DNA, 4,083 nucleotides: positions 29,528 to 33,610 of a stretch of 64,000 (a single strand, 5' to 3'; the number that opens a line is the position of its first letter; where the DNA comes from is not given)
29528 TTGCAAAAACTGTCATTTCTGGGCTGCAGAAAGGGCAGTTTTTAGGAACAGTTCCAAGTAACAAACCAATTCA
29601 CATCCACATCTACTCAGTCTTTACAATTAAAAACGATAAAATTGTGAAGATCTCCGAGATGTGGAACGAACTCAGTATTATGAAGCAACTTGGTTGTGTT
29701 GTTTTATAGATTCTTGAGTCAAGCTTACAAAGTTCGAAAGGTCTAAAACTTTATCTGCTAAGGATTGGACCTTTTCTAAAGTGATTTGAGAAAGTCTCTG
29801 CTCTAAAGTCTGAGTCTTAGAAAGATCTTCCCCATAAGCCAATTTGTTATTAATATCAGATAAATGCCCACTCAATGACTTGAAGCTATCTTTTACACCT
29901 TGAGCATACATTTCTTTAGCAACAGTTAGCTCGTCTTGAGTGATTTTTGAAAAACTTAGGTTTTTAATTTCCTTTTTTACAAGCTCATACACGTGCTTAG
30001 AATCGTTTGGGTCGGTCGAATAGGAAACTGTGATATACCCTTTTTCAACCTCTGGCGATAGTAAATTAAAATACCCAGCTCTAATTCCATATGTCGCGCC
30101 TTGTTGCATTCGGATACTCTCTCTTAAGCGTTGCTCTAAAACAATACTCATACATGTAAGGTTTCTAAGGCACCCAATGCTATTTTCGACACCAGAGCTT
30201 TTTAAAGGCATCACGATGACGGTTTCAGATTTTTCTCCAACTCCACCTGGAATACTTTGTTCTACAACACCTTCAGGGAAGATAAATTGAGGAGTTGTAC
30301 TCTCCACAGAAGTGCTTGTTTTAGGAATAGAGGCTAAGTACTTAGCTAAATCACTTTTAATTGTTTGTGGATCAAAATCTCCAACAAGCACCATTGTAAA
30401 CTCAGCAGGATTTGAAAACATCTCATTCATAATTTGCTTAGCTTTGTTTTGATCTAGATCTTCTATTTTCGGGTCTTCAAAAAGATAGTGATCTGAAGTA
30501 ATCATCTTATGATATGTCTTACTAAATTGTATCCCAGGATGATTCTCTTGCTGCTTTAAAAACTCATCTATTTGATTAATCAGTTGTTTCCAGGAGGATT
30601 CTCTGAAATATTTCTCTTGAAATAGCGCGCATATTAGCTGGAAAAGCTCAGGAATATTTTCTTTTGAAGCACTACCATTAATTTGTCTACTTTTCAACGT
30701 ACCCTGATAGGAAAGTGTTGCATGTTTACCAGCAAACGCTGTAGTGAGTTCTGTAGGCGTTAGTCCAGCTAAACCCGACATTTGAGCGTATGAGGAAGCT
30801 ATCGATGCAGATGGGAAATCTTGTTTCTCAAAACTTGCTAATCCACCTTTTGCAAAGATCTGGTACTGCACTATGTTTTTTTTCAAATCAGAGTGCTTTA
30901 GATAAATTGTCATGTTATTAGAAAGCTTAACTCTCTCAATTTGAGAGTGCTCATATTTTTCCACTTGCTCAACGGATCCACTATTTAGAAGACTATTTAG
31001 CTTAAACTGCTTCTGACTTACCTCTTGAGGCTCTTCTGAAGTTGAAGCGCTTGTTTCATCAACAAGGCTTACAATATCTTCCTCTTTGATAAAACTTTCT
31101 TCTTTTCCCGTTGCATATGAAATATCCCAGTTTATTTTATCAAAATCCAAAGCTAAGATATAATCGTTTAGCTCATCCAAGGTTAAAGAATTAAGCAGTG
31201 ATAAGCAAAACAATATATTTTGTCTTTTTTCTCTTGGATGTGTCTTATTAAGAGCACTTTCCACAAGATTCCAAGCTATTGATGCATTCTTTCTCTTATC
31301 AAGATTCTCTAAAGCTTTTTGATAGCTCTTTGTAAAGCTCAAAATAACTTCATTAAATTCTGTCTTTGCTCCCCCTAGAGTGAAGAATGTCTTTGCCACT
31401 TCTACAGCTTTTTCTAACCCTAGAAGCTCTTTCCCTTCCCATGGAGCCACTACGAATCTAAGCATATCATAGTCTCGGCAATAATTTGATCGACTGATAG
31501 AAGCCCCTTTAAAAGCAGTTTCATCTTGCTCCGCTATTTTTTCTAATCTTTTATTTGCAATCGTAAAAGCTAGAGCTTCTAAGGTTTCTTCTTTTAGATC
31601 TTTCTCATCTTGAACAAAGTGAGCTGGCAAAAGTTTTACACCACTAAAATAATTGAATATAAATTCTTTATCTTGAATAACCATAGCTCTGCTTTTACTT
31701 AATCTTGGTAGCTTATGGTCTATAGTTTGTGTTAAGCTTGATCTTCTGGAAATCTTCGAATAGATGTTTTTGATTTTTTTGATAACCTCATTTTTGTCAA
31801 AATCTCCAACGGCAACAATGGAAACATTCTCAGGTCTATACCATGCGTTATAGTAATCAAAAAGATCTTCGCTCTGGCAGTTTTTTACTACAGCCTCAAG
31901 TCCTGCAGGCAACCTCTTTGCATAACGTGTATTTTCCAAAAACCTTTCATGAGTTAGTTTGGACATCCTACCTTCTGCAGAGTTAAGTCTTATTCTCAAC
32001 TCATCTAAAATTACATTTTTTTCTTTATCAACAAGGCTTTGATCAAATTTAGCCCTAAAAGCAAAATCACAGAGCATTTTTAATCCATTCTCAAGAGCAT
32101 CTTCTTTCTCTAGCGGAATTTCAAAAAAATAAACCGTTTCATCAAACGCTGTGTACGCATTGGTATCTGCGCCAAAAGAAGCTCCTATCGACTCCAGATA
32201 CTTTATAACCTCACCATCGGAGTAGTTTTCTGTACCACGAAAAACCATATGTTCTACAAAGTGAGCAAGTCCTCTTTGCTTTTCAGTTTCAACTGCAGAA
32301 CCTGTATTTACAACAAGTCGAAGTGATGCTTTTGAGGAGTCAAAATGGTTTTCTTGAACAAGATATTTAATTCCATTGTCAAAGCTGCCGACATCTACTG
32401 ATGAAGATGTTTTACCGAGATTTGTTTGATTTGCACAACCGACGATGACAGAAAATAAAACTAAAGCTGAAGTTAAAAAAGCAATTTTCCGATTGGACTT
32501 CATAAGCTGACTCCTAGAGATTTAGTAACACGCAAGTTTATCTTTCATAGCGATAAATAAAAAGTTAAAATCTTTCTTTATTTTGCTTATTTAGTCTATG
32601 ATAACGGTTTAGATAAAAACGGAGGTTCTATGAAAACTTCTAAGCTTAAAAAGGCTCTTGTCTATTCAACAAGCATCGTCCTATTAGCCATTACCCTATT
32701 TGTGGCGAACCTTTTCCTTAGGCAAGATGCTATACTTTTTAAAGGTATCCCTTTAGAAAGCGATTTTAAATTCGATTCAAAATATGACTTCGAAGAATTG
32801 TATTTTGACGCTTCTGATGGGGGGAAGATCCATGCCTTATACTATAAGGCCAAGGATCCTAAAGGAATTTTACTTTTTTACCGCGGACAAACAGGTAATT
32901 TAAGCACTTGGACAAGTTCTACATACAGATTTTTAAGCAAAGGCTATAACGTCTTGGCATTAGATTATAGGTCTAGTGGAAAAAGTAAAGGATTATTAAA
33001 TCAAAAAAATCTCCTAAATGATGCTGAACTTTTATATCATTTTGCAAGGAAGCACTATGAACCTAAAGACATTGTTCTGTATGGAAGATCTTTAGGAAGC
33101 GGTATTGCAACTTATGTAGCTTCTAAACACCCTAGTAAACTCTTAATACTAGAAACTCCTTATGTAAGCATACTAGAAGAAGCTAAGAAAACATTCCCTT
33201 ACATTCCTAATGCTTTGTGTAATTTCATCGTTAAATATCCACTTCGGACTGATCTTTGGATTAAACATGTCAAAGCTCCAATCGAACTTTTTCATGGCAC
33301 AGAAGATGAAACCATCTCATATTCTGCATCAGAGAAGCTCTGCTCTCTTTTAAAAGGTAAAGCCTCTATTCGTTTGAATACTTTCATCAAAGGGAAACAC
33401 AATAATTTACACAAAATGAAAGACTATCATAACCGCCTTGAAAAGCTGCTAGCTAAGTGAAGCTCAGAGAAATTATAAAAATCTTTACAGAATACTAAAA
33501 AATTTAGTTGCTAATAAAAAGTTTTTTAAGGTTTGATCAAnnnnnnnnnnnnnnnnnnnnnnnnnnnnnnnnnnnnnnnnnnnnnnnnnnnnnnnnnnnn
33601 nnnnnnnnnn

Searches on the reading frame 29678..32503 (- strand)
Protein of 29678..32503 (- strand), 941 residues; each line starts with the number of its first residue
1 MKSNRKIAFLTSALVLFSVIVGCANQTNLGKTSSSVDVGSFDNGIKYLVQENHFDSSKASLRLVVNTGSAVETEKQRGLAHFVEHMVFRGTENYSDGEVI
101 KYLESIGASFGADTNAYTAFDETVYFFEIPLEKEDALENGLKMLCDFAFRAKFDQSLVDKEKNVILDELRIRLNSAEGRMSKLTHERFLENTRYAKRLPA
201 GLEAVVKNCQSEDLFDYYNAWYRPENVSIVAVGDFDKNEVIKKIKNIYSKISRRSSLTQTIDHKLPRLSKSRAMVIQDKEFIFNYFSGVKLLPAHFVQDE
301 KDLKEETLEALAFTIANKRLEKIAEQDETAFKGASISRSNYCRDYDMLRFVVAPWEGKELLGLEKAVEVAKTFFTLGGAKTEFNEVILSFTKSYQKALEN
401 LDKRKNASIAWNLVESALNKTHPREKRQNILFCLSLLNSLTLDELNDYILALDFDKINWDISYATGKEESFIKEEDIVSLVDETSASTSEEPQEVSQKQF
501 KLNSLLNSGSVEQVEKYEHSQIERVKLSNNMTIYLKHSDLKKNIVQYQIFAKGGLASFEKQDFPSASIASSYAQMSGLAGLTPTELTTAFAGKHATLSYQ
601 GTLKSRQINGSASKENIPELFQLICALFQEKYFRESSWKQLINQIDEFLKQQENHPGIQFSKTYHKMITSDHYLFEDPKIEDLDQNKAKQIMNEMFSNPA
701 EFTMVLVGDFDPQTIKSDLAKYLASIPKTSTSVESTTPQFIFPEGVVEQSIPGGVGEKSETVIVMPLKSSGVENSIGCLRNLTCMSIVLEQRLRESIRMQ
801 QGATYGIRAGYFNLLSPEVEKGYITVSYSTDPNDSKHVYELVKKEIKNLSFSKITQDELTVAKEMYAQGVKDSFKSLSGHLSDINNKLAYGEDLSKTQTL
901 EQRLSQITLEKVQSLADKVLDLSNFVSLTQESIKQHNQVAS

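Call 18: search_protein_families(library=ncbifam, proteins=[window:29678-32503:-], max_evalue=0.00001)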
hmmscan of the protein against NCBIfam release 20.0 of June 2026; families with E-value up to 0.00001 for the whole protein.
window:29678-32503:- (941 aa): 4 families
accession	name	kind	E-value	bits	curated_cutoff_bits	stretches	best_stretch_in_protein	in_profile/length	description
NF047421.1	YfmH_fam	equivalog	3.4e-24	85.8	250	1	72-251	55-221/425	EF-P 5-aminopentanol modification-associated protein YfmH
NF047422.1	YfmF_fam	equivalog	5.7e-16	58.4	285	2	107-259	63-224/412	EF-P 5-aminopentanol modification-associated protein YfmF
TIGR02110.1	PQQ_syn_pqqF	equivalog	8.7e-16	57.8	320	1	48-181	13-138/697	pyrroloquinoline quinone biosynthesis protein PqqF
NF011681.0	PRK15101.1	equivalog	6.8e-15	54.1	765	1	55-263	62-267/961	pitrilysin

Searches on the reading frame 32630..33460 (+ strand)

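Call 55: search_protein_families(library=pfam, proteins=[window:32630-33460:+], max_evalue=1)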
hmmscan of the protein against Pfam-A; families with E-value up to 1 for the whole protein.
window:32630-33460:+ (276 aa): 11 families
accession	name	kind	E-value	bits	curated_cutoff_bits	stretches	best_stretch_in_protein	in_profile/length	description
PF12146.15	Hydrolase_4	-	4.1e-15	56.2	27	2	76-185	2-117/239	Serine aminopeptidase, S33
PF00561.26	Abhydrolase_1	-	1e-12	48.7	25.8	1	81-171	3-94/245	alpha/beta hydrolase fold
PF20434.5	BD-FAE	-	3.7e-06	27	26.8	2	96-170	38-113/215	BD-FAE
PF05448.18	AXE1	-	0.0027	17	21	1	56-118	58-122/321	Acetyl xylan esterase (AXE1)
PF00326.27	Peptidase_S9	-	0.0037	17.2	22.6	1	139-260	57-190/213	Prolyl oligopeptidase family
PF12697.13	Abhydrolase_6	-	0.0093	17.1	26.3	1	99-190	17-94/217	Alpha/beta hydrolase family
PF02129.25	Peptidase_S15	-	0.0096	16.1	23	1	84-171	28-120/262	X-Pro dipeptidyl-peptidase (S15 family)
PF02230.22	Abhydrolase_2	-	0.025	14.8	23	0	214-260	155-202/217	Phospholipase/Carboxylesterase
PF01738.24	DLH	-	0.025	14.6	21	0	211-258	139-187/217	Dienelactone hydrolase family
PF05677.18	DUF818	-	0.13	11.6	20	1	105-166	171-235/365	Chlamydia CHLPS protein (DUF818)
PF07859.19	Abhydrolase_3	-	0.19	11.9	25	1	107-167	31-92/210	alpha/beta hydrolase fold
